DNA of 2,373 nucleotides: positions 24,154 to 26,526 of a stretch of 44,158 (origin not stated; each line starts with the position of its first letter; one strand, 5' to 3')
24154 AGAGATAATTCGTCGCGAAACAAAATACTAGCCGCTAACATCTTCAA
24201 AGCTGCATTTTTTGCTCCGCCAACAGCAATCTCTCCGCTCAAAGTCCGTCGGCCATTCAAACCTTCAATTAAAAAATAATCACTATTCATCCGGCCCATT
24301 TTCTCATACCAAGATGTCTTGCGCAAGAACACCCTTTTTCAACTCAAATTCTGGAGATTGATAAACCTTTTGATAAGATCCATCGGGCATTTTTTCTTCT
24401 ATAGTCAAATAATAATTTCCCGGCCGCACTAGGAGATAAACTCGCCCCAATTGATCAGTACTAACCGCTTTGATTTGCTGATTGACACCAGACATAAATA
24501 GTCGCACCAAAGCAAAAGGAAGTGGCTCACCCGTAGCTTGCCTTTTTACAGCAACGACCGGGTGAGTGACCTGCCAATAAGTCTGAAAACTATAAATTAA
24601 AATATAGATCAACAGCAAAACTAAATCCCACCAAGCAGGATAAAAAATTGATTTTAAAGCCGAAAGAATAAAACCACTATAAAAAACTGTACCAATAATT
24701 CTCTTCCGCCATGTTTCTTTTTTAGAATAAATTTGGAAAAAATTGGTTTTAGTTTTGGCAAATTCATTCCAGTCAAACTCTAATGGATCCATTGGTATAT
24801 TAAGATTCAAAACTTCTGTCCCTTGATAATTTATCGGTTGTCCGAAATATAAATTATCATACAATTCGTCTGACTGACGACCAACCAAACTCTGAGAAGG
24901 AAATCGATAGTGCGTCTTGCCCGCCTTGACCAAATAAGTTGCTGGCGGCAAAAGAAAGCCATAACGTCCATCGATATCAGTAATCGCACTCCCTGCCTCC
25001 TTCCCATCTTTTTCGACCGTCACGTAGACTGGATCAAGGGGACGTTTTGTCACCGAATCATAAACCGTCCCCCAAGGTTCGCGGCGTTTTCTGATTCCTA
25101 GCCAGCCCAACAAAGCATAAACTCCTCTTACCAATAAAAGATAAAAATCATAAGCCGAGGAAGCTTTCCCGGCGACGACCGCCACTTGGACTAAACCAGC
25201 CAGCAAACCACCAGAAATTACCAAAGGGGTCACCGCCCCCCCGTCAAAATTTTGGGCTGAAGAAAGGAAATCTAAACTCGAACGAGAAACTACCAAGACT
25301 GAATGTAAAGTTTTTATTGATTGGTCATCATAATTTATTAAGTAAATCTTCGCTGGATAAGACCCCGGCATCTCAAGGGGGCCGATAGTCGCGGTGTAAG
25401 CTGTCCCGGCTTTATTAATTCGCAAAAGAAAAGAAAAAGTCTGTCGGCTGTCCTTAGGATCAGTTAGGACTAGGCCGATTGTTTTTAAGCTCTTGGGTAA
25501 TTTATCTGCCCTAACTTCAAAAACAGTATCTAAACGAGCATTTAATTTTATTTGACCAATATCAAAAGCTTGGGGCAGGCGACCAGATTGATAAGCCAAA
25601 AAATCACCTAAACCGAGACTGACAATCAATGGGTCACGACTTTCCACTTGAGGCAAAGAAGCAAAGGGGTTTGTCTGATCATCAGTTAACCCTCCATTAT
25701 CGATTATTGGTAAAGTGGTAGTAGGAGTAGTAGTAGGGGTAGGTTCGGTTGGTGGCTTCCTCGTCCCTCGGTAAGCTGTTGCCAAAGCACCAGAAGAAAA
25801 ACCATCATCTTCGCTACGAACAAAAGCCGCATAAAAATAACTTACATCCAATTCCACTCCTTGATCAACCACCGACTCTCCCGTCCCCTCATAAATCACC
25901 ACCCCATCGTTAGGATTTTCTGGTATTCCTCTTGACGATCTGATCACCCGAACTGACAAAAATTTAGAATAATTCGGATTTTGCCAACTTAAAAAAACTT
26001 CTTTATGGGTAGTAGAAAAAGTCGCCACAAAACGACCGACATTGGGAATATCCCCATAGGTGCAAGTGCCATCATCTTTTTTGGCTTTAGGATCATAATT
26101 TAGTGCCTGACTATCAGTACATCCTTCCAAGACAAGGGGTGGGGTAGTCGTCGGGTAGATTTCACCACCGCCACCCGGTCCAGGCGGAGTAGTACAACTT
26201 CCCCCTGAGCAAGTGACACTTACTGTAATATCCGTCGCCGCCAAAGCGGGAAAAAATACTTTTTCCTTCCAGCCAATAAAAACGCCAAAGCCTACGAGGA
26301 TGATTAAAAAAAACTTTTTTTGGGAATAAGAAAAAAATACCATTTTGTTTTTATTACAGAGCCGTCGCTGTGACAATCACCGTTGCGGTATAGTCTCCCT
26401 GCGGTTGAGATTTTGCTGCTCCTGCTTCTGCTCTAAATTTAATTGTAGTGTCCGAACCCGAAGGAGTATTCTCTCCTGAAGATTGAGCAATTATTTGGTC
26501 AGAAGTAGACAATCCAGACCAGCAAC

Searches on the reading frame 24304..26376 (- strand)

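Call 94: search_protein_families(library=pfam, proteins=[window:24304-26376:-], max_evalue=0.01)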
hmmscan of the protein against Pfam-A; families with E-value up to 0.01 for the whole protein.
window:24304-26376:- (690 aa): 2 families
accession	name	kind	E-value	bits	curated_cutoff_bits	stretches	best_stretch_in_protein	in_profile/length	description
PF13620.12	CarboxypepD_reg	-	4e-12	46.7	32.3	1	436-491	4-60/82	Carboxypeptidase regulatory-like domain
PF13715.12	CarbopepD_reg_2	-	0.0011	19.4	32.2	0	436-483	3-48/88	CarboxypepD_reg-like domain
